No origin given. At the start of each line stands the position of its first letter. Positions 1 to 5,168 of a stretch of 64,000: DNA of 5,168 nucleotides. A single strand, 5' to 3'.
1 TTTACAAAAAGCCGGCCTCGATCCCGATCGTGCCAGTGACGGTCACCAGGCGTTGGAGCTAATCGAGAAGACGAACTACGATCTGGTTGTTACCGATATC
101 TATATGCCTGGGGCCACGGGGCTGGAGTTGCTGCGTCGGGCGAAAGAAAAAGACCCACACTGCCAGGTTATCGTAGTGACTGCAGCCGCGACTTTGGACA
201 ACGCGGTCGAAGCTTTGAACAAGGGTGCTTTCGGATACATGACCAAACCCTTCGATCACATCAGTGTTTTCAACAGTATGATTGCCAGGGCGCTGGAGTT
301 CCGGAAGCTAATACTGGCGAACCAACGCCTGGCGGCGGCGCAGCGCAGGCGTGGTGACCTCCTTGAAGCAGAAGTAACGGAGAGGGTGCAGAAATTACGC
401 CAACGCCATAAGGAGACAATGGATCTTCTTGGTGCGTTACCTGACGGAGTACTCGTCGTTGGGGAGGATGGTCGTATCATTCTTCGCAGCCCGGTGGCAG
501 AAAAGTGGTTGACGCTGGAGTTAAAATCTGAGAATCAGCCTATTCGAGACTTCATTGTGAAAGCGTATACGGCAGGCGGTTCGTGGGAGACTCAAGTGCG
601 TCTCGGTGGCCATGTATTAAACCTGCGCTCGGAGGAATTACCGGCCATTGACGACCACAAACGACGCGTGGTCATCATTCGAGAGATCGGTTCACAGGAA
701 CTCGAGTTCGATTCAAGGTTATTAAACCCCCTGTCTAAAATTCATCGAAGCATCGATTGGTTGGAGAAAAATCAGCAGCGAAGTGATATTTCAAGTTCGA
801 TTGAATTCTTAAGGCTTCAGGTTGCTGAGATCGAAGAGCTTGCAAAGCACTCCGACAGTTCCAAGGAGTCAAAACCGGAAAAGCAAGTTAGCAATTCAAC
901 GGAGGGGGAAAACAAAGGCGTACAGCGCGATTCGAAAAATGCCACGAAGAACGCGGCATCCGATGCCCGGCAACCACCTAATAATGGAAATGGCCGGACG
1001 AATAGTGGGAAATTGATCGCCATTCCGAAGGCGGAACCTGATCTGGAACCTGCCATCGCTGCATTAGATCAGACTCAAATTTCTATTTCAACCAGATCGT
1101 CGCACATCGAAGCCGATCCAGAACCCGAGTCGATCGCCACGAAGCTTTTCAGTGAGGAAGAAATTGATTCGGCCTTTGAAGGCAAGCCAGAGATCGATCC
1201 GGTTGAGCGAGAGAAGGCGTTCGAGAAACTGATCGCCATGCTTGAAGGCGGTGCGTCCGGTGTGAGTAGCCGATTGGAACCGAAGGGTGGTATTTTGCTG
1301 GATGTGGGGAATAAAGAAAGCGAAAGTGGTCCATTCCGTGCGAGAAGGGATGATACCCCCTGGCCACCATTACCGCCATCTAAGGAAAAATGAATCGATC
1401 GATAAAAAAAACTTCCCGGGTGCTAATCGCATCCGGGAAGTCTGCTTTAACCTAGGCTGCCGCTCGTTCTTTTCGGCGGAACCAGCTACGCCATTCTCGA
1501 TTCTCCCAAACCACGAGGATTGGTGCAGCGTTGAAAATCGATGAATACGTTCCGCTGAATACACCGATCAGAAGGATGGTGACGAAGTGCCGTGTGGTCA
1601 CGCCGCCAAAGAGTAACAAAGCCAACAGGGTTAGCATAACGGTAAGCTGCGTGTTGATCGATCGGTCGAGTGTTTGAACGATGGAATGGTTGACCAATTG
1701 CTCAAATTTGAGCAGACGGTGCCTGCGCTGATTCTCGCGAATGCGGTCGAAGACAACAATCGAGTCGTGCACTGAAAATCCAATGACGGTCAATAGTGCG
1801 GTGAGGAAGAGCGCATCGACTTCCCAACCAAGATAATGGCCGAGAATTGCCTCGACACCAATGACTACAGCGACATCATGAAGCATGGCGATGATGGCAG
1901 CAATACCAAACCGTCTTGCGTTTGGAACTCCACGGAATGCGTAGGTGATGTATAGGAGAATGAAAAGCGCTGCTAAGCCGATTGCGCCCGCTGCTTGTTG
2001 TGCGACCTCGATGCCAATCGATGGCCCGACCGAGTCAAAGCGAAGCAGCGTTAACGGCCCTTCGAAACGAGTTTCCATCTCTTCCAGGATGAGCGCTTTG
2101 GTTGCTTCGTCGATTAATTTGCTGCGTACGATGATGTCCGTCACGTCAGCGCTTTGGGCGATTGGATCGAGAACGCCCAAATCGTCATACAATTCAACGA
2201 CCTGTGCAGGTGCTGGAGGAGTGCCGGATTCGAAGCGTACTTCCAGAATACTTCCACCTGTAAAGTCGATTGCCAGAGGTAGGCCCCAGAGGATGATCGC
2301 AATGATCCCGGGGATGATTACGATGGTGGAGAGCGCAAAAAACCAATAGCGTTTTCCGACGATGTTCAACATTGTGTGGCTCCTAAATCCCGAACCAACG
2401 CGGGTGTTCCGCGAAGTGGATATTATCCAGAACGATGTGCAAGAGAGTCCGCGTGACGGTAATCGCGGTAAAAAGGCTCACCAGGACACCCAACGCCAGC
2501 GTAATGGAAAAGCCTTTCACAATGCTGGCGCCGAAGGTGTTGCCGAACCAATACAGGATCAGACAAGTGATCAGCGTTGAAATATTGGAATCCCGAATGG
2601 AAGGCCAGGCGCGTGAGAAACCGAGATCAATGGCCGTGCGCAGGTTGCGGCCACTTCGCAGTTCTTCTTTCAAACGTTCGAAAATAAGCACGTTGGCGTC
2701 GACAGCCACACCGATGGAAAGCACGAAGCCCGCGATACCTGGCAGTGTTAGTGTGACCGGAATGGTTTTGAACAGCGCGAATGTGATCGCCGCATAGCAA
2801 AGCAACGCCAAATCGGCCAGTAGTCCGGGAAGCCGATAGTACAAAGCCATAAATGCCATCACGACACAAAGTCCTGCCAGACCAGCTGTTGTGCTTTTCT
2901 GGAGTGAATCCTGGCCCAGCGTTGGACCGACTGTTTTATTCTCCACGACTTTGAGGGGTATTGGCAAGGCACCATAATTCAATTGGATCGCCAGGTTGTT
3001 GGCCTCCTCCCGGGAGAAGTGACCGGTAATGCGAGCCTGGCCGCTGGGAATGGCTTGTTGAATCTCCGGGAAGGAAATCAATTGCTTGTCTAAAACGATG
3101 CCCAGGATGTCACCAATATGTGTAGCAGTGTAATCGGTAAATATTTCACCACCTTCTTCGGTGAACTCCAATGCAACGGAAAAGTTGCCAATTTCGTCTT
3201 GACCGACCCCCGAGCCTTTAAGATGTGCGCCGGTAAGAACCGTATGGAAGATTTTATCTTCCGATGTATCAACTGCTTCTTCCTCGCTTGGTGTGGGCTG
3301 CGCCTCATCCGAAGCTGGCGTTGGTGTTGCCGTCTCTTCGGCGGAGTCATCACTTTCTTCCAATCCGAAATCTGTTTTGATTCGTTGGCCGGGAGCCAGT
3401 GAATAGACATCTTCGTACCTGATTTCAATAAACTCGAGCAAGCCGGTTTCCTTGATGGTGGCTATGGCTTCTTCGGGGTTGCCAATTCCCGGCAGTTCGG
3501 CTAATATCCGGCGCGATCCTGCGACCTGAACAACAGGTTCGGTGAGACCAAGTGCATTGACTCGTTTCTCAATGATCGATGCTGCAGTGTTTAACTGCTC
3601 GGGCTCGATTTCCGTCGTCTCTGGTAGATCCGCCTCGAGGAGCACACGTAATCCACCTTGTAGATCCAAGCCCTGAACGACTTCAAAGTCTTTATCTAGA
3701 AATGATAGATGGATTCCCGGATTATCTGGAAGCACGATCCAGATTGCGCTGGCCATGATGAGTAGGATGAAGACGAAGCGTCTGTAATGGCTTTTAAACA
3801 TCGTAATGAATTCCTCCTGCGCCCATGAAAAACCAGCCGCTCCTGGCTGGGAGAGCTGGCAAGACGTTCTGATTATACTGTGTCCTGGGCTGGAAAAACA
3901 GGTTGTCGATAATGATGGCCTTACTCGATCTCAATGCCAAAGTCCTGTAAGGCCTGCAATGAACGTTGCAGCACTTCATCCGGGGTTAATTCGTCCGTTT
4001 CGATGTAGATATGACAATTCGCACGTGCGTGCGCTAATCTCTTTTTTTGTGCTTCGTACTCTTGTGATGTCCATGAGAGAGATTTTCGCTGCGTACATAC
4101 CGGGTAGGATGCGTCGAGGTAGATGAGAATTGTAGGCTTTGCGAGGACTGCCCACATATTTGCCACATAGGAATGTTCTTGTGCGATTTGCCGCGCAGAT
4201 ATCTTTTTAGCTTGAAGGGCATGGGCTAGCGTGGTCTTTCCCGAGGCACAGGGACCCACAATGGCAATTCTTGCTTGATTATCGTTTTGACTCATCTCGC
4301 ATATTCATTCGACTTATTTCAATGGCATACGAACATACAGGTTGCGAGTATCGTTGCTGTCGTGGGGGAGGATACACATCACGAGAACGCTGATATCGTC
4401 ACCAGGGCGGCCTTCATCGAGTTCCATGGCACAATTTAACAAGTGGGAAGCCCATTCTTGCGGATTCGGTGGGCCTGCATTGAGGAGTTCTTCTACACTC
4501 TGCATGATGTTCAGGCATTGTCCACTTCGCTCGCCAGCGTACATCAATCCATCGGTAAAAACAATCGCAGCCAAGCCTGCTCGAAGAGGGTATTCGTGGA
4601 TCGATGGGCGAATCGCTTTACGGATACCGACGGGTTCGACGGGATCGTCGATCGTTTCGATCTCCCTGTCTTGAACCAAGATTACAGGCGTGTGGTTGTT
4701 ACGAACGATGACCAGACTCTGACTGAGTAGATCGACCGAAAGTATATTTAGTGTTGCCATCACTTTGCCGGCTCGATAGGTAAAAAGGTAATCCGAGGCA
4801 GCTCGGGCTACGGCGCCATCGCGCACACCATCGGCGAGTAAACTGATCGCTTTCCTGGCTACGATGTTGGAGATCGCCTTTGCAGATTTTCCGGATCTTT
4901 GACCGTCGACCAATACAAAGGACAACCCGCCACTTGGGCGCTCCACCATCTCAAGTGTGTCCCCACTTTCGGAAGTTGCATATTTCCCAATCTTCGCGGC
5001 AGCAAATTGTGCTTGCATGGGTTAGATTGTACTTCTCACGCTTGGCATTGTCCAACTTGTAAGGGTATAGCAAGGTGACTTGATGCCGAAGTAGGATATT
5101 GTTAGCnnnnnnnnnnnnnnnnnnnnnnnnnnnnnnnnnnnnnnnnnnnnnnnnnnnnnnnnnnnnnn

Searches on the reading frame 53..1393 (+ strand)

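Call 57: search_protein_families(library=pfam, proteins=[window:53-1393:+], max_evalue=0.00001)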
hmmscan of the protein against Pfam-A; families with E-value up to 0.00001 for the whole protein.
window:53-1393:+ (446 aa): 1 family
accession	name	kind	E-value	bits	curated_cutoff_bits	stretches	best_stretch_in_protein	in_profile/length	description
PF00072.30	Response_reg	-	3.6e-18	66.2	30.2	1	2-69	36-103/111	Response regulator receiver domain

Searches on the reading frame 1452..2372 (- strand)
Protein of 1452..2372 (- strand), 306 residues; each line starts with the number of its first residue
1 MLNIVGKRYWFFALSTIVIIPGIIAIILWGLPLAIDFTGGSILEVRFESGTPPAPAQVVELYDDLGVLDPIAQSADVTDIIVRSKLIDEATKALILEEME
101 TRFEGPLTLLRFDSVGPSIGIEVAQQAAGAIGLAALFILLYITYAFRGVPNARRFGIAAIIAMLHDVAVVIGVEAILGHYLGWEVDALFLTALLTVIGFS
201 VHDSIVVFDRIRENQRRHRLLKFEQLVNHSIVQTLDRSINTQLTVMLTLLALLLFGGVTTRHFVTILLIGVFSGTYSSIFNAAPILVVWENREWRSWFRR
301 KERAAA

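Call 57: search_protein_families(library=pfam, proteins=[window:1452-2372:-], max_evalue=0.00001)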
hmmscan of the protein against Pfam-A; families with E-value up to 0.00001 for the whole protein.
window:1452-2372:- (306 aa): 1 family
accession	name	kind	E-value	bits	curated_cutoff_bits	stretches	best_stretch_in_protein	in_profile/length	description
PF02355.23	SecD_SecF_C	-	6e-53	179.5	20.5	1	106-291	12-188/189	Protein export membrane protein SecD/SecF, C-terminal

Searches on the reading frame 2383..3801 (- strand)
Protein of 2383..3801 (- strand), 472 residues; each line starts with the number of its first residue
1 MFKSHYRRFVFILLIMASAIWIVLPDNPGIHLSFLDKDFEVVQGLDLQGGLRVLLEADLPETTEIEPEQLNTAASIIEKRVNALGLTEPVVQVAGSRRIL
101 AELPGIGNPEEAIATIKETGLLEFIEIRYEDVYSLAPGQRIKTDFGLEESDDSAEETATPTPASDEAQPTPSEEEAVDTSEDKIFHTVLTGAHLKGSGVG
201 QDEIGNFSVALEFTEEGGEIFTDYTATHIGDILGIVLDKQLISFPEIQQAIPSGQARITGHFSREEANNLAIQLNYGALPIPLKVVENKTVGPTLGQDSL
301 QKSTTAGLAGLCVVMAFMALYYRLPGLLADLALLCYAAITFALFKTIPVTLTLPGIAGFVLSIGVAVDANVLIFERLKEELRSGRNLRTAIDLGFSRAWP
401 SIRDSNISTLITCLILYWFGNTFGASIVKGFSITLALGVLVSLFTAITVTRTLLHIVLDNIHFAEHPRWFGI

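Call 57: search_protein_families(library=pfam, proteins=[window:2383-3801:-], max_evalue=0.00001)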
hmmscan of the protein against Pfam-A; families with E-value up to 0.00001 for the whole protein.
window:2383-3801:- (472 aa): 5 families
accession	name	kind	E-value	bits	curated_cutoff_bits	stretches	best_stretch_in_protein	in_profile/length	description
PF22599.2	SecDF_P1_head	-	6.3e-28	97.4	27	1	186-281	18-114/114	SecDF, P1 head subdomain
PF21760.3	SecD_1st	-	5.6e-19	67.8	27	1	71-126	2-57/60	Protein translocase subunit SecDF, P1 domain, N-terminal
PF02355.23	SecD_SecF_C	-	3e-14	53.3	20.5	1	285-454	15-183/189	Protein export membrane protein SecD/SecF, C-terminal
PF03176.21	MMPL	-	1.2e-09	38.1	20.5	1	302-455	144-300/333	MMPL family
PF00873.25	ACR_tran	-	3.2e-06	25.6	28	1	338-469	370-501/1021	AcrB/AcrD/AcrF family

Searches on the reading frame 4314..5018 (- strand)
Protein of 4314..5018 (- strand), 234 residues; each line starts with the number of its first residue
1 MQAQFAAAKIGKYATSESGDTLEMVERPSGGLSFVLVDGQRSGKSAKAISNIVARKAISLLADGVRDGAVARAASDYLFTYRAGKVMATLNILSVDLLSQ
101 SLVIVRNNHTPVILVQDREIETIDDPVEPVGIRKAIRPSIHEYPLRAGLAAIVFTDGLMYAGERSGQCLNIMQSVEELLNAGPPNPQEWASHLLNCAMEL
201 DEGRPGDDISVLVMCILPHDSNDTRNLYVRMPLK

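Call 78: search_protein_families(library=pfam, proteins=[window:4314-5018:-], max_evalue=0.01)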
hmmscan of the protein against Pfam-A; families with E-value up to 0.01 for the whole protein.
window:4314-5018:- (234 aa): 1 family
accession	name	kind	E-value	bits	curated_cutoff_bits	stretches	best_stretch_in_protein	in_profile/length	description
PF07228.17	SpoIIE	-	6.7e-17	62.5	25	1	29-215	2-190/192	Stage II sporulation protein E (SpoIIE)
